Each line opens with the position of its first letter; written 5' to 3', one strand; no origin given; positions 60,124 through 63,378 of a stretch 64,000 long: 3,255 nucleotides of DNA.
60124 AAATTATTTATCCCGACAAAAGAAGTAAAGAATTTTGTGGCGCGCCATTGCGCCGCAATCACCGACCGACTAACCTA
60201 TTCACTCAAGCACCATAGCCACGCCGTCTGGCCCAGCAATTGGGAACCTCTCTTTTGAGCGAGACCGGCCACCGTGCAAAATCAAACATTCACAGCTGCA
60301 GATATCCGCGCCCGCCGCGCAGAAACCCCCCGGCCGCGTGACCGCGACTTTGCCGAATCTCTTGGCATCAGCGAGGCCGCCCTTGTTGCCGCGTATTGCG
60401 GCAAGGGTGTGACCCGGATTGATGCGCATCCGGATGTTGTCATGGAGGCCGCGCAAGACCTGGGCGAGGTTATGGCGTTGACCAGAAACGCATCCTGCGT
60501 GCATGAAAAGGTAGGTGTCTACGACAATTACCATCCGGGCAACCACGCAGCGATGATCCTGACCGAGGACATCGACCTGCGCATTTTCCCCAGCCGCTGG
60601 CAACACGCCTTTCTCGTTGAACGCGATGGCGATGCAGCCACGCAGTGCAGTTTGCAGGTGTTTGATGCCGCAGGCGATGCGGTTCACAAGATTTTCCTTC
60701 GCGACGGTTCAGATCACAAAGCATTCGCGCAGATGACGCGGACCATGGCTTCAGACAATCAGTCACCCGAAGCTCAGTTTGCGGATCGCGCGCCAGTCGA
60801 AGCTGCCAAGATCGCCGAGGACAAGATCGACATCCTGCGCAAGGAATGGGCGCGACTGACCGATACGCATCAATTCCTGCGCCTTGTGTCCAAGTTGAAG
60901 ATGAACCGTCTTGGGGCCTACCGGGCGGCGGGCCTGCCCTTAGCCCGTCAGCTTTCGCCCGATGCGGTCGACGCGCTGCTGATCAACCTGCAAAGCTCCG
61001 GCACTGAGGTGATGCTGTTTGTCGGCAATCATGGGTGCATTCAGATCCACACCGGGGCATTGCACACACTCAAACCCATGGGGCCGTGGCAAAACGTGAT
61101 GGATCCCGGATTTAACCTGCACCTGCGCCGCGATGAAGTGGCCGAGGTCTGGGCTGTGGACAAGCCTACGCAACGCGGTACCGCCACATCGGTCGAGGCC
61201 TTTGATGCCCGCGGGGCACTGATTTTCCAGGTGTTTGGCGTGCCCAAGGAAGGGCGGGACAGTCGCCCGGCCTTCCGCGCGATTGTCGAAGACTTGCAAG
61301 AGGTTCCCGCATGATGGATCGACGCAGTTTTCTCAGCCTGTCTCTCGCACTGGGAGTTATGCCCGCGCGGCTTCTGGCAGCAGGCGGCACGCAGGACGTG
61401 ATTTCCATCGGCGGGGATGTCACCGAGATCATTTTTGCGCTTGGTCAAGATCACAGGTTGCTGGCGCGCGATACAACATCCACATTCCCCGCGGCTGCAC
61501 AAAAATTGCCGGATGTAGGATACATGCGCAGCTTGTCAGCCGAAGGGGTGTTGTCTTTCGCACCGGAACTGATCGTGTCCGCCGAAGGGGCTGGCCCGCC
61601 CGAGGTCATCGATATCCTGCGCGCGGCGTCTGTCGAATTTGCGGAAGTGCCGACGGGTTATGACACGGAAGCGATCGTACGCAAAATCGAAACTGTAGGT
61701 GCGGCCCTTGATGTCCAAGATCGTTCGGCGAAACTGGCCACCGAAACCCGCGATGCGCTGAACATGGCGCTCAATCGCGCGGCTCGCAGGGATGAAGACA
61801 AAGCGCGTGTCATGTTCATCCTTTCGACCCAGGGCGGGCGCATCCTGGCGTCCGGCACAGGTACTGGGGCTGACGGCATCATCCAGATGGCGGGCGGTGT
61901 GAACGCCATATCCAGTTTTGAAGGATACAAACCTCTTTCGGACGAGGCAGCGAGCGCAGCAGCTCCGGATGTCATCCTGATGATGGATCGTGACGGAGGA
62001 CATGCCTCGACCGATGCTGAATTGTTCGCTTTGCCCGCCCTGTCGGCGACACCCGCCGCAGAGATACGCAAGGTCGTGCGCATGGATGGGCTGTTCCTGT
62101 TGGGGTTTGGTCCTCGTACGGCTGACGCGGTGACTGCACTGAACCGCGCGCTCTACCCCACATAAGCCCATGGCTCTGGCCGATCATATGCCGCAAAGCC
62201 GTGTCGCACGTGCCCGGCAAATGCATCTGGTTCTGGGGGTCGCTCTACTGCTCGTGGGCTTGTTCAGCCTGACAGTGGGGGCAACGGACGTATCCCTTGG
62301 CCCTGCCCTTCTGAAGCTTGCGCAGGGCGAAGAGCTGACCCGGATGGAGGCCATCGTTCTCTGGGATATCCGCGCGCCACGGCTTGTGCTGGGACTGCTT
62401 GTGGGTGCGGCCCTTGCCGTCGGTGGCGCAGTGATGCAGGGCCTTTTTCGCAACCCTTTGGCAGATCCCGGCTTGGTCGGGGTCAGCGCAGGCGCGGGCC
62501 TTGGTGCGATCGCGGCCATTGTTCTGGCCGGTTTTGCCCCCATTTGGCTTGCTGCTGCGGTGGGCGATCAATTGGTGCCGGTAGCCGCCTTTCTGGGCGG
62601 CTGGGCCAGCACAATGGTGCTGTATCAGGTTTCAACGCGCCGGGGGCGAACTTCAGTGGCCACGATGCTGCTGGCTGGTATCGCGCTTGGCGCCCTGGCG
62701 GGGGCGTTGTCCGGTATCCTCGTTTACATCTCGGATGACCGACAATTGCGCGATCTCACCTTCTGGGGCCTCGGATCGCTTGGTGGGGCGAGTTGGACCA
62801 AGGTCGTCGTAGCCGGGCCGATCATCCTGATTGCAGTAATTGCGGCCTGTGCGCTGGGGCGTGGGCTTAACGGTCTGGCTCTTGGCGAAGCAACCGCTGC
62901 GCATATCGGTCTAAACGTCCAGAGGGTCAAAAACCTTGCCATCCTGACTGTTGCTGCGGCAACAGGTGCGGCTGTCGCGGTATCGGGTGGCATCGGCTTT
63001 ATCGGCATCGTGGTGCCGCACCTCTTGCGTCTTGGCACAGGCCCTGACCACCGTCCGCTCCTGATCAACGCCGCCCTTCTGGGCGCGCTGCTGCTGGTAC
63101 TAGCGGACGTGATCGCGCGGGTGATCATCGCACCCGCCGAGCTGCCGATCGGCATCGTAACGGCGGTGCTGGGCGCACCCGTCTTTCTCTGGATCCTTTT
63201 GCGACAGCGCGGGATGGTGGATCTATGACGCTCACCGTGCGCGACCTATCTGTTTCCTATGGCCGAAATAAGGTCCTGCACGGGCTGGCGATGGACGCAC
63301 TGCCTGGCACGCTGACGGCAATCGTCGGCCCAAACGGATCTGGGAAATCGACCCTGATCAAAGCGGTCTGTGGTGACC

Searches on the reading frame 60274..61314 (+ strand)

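Call 77: search_protein_families(library=pfam, proteins=[window:60274-61314:+], max_evalue=0.00001)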
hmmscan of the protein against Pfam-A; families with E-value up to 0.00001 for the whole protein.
window:60274-61314:+ (346 aa): 2 families
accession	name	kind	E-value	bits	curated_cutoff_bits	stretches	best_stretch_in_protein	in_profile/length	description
PF05171.18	HemS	-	8.9e-86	284.7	24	2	31-156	1-126/128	Haemin-degrading HemS.ChuX domain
PF06228.19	ChuX_HutX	-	4.5e-63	211.5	25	2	27-153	1-133/134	Haem utilisation ChuX/HutX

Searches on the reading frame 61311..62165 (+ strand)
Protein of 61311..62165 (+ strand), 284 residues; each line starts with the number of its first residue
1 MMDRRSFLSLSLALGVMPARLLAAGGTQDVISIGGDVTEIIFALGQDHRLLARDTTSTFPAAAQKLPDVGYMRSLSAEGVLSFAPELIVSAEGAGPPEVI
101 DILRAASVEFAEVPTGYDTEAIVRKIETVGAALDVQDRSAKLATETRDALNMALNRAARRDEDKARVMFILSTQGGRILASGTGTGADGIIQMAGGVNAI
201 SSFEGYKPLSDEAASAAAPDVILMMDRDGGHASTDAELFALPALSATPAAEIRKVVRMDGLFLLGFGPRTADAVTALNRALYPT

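Call 77: search_protein_families(library=pfam, proteins=[window:61311-62165:+], max_evalue=0.00001)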
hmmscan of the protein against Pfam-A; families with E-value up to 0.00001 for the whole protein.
window:61311-62165:+ (284 aa): 1 family
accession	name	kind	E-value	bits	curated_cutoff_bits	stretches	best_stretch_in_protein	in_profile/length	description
PF01497.23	Peripla_BP_2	-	4.2e-31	108.6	27.5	1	30-259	1-232/235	Periplasmic binding protein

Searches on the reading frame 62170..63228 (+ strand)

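Call 77: search_protein_families(library=pfam, proteins=[window:62170-63228:+], max_evalue=0.00001)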
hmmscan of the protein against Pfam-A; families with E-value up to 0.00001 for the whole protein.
window:62170-63228:+ (352 aa): 1 family
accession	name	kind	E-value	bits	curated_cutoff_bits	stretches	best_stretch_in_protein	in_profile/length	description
PF01032.23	FecCD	-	1.2e-91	307.5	26.5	1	26-345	2-311/311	FecCD transport family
